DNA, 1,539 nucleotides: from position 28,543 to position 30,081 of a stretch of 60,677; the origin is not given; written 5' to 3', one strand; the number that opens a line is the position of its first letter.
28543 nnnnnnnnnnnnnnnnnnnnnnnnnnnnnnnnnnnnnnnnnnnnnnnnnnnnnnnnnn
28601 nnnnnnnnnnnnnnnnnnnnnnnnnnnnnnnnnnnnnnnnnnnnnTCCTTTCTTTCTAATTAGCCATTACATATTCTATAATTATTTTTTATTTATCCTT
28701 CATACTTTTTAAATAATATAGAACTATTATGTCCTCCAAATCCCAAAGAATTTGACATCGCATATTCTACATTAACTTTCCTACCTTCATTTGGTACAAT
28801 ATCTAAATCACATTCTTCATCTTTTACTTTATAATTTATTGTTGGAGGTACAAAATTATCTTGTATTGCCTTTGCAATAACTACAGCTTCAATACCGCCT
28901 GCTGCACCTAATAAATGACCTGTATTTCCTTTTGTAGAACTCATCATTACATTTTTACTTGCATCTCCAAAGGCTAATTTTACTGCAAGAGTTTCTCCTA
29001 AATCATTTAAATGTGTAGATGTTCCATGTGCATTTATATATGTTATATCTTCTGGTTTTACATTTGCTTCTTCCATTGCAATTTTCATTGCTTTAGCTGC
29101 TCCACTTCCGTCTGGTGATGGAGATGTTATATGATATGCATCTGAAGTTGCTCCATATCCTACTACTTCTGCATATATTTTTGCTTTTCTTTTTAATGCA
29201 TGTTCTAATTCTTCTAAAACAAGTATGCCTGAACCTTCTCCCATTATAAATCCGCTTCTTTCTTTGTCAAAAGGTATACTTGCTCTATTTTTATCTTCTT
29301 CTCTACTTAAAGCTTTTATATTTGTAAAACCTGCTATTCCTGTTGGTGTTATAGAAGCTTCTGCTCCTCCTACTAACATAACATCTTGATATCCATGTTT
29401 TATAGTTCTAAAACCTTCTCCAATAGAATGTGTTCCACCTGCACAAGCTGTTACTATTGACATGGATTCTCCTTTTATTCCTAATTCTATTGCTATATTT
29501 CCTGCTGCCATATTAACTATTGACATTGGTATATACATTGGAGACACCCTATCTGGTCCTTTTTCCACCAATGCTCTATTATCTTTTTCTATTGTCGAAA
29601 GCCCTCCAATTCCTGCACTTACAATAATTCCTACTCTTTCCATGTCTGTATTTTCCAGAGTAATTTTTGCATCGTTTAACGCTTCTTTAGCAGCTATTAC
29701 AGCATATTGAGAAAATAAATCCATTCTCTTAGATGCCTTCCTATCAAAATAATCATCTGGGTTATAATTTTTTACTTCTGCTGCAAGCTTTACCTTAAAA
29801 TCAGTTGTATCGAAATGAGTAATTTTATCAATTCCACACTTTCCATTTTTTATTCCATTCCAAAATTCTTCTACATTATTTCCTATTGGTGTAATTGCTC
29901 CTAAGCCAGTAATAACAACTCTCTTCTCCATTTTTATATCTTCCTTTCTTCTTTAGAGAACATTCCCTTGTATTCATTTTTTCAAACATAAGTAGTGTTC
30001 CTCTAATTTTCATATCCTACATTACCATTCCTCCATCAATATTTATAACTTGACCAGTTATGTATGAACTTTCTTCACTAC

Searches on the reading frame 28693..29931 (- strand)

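Call 10: search_protein_families(library=pfam, proteins=[window:28693-29931:-])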
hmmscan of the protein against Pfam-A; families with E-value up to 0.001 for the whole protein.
window:28693-29931:- (412 aa): 2 families
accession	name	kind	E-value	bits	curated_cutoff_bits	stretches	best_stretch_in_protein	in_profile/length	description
PF00109.32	ketoacyl-synt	-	4.3e-57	194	20.8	1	3-245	2-252/252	Beta-ketoacyl synthase, N-terminal domain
PF02801.28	Ketoacyl-synt_C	-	1.1e-36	125.8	20.8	1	253-367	1-118/119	Beta-ketoacyl synthase, C-terminal domain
